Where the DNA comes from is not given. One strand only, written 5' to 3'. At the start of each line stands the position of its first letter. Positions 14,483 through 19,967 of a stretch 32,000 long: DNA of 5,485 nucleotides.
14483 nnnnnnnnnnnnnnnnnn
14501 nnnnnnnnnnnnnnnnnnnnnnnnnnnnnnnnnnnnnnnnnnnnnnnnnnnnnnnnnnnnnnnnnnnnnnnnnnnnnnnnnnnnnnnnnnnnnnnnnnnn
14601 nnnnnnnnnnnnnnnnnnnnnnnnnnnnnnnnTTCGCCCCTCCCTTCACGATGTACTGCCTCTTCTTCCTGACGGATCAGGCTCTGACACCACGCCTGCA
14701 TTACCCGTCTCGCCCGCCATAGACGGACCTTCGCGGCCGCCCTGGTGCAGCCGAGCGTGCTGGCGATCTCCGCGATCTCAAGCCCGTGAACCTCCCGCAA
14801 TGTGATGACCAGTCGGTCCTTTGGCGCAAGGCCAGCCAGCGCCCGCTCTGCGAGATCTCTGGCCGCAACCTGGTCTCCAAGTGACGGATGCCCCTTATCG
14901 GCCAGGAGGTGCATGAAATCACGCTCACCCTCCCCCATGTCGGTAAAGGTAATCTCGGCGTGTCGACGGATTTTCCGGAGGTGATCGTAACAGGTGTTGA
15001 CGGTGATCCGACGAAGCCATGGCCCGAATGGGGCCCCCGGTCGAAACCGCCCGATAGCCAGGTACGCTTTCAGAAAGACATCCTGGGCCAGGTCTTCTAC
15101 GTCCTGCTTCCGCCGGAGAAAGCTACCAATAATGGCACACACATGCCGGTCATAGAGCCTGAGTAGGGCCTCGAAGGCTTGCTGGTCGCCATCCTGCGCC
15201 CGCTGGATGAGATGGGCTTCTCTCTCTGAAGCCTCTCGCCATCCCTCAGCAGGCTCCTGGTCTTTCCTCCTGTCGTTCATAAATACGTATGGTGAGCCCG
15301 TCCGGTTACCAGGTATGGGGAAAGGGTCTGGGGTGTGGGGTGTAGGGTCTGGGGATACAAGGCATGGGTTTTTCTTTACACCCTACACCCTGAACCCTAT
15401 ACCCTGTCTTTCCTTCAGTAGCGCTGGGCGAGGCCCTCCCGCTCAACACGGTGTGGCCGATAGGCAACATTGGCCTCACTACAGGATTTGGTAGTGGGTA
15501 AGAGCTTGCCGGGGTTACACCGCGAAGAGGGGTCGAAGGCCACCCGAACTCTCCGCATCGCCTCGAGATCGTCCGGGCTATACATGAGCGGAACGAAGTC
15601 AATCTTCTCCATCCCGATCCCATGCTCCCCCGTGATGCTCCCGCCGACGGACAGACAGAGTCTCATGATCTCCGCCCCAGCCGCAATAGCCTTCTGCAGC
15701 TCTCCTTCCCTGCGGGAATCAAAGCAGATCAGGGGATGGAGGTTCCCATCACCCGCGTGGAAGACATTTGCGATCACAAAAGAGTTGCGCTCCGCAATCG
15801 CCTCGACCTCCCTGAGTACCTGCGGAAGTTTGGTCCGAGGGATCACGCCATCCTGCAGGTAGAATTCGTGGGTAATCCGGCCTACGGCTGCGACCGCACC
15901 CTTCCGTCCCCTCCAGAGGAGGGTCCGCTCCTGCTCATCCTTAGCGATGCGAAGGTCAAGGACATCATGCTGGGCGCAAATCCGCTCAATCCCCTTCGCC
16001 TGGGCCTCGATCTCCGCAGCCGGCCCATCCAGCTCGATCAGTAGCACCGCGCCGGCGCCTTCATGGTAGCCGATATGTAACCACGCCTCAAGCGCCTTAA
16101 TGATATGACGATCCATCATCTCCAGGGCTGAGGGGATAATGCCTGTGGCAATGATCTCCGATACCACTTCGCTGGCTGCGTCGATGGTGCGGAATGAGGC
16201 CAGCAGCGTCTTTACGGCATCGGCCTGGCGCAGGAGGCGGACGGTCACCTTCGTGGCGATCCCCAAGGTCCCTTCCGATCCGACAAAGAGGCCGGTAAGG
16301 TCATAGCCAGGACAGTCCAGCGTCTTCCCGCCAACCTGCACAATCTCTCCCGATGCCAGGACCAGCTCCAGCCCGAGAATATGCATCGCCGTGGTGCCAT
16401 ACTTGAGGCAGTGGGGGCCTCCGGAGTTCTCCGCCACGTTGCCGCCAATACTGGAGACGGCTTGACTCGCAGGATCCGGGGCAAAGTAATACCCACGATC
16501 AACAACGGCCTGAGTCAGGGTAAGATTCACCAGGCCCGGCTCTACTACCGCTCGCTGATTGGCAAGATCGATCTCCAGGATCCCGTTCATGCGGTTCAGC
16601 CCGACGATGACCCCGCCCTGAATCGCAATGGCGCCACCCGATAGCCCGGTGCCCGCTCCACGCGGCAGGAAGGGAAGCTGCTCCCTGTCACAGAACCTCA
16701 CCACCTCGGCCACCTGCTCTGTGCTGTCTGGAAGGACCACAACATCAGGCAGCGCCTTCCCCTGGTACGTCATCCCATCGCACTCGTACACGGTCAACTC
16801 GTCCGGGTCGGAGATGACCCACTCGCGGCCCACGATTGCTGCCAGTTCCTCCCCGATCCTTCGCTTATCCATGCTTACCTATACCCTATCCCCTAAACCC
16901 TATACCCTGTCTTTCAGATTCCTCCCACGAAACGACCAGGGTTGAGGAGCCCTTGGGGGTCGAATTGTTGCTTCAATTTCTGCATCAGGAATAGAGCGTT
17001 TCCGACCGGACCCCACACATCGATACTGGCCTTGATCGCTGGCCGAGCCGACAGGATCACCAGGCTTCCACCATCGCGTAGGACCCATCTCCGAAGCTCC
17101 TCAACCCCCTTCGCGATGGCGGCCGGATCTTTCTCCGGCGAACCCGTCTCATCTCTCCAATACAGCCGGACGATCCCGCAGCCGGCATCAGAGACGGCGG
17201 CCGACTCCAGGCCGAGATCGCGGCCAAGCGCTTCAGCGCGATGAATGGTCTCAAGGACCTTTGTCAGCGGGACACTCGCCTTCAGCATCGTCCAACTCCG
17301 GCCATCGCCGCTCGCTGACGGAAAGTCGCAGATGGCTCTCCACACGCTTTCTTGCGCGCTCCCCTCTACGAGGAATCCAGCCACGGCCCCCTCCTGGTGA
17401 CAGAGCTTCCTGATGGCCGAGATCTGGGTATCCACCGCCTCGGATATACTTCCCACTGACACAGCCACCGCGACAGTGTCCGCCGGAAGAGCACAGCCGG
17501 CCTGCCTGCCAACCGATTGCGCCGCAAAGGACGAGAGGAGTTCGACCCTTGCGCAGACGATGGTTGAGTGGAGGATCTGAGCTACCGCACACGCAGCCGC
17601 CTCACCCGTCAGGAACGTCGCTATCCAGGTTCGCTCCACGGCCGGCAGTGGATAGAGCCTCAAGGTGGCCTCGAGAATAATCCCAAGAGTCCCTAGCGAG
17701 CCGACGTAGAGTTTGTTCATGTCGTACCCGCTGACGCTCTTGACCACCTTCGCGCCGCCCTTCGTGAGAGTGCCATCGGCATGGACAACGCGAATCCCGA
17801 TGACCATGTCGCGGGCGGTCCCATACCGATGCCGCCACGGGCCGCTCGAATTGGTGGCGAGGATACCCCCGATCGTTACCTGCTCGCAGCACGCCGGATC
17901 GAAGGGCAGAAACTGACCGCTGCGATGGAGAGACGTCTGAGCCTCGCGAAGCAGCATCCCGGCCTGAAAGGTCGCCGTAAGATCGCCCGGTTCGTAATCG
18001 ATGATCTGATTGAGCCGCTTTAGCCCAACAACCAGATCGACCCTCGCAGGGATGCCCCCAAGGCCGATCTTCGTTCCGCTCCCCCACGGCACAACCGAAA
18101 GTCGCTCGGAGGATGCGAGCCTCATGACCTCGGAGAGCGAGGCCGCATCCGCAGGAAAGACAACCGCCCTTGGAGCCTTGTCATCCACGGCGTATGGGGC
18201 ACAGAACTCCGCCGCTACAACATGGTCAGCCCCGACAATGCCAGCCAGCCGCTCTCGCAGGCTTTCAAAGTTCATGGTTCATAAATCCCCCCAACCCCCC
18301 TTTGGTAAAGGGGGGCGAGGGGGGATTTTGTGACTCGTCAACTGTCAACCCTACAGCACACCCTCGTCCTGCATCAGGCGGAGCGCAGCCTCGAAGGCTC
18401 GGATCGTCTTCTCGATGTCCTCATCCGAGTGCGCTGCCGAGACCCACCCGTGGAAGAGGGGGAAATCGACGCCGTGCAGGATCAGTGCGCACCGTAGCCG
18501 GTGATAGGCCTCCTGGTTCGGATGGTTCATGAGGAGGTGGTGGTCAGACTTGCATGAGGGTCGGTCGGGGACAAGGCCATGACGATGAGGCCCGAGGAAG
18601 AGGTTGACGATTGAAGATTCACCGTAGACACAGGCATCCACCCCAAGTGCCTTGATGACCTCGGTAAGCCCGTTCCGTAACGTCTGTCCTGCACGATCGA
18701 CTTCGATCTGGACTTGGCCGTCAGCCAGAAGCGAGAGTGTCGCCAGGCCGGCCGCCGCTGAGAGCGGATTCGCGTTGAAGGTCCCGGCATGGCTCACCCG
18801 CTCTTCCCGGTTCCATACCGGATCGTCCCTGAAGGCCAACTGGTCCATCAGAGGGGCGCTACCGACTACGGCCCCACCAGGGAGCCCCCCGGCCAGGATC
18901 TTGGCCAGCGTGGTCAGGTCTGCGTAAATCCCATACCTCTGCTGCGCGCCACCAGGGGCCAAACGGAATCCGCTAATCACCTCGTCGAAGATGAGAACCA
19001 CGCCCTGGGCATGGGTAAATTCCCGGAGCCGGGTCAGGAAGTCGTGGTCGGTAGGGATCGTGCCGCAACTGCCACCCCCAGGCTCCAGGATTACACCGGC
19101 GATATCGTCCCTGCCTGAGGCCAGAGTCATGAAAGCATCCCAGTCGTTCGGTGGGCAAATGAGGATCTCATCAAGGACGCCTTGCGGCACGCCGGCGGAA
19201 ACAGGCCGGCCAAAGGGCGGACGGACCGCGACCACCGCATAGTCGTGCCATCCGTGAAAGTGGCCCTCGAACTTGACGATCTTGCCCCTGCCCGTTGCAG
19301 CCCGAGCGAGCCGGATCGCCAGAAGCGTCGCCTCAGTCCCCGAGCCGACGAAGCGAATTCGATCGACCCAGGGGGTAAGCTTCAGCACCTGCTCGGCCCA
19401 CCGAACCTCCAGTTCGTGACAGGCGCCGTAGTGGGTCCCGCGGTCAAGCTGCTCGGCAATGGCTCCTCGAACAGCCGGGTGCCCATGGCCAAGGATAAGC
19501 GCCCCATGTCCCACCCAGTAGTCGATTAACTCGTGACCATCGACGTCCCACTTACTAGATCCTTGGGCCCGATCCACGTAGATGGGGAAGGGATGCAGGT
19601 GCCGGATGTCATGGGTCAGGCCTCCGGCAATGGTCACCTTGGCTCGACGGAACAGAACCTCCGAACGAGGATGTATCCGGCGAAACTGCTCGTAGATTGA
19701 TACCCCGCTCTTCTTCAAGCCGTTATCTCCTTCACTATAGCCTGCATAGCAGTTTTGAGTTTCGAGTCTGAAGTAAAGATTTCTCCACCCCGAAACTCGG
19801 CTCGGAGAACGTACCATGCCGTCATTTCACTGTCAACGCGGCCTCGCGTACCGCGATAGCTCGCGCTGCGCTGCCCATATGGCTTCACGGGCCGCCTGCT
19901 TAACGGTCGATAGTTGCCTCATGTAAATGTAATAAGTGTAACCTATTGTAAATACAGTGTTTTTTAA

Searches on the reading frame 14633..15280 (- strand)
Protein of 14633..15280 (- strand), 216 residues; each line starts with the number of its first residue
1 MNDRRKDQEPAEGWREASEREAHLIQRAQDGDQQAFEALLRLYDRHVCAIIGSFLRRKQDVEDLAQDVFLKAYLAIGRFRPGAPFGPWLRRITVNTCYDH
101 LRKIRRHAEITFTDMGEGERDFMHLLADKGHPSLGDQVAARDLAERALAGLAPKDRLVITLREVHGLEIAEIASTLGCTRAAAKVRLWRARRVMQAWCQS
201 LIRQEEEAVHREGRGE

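Call 69: search_protein_families(library=pfam, proteins=[window:14633-15280:-], max_evalue=0.00001)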
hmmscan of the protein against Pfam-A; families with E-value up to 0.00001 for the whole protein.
window:14633-15280:- (216 aa): 4 families
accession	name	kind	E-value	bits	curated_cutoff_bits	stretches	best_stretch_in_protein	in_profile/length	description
PF04542.20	Sigma70_r2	-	2e-17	63.2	24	1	40-106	2-70/71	Sigma-70 region 2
PF08281.18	Sigma70_r4_2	-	5.7e-12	45.5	25.7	1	143-192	3-52/54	Sigma-70, region 4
PF07638.17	Sigma70_ECF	-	3.5e-09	37.3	21.1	0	141-195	126-180/185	ECF sigma factor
PF04545.22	Sigma70_r4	-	1.1e-07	31.7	24.1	1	147-194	1-48/50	Sigma-70, region 4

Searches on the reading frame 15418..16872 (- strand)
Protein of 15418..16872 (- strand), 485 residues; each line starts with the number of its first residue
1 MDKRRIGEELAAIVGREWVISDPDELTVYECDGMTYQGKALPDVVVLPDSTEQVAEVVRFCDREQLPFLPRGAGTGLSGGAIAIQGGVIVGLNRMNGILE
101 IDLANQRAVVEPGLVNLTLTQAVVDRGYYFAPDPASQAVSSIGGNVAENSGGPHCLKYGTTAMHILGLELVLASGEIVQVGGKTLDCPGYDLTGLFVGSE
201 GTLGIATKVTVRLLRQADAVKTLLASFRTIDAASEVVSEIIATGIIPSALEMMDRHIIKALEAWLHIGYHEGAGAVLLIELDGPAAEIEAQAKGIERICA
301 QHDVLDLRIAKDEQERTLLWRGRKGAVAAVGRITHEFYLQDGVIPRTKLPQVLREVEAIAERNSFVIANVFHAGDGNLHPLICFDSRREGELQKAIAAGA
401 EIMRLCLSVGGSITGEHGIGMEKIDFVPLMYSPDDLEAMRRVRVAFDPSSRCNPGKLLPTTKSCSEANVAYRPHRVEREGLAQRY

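Call 69: search_protein_families(library=pfam, proteins=[window:15418-16872:-], max_evalue=0.00001)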
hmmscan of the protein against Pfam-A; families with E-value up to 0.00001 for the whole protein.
window:15418-16872:- (485 aa): 2 families
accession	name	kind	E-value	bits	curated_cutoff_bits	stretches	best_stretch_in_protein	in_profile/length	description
PF02913.24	FAD-oxidase_C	-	5e-68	229.9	21.2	1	219-457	4-248/248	FAD linked oxidases, C-terminal domain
PF01565.28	FAD_binding_4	-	1.4e-40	138.7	26.4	1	42-180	1-138/139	FAD binding domain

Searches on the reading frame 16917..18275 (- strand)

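Call 69: search_protein_families(library=pfam, proteins=[window:16917-18275:-], max_evalue=0.00001)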
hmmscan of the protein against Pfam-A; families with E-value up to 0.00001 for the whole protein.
window:16917-18275:- (453 aa): 2 families
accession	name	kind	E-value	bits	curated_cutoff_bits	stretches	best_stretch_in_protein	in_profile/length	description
PF01565.28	FAD_binding_4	-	9.9e-35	119.7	26.4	1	35-172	1-137/139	FAD binding domain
PF02913.24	FAD-oxidase_C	-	1.2e-14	55.1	21.2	1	211-405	2-204/248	FAD linked oxidases, C-terminal domain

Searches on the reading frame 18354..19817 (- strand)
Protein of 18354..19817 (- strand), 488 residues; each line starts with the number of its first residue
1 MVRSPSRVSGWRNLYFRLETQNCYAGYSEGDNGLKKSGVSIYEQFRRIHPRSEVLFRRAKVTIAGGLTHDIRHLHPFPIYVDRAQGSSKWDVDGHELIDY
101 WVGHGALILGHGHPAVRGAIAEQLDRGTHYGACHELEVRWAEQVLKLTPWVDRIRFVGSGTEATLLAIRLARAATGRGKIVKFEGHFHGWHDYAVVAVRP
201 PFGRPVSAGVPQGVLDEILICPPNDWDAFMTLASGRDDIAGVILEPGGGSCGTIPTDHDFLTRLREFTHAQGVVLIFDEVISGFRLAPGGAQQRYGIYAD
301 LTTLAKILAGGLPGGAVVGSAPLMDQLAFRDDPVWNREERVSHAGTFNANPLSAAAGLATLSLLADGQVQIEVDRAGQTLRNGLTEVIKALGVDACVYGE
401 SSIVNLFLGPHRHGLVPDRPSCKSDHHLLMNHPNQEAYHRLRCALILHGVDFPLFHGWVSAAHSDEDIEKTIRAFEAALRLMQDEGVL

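Call 69: search_protein_families(library=pfam, proteins=[window:18354-19817:-], max_evalue=0.00001)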
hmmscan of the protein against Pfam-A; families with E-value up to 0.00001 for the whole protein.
window:18354-19817:- (488 aa): 1 family
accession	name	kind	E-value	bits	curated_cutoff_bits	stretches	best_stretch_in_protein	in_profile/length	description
PF00202.27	Aminotran_3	-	1.1e-57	196.1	30.5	1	75-388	7-330/403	Aminotransferase class-III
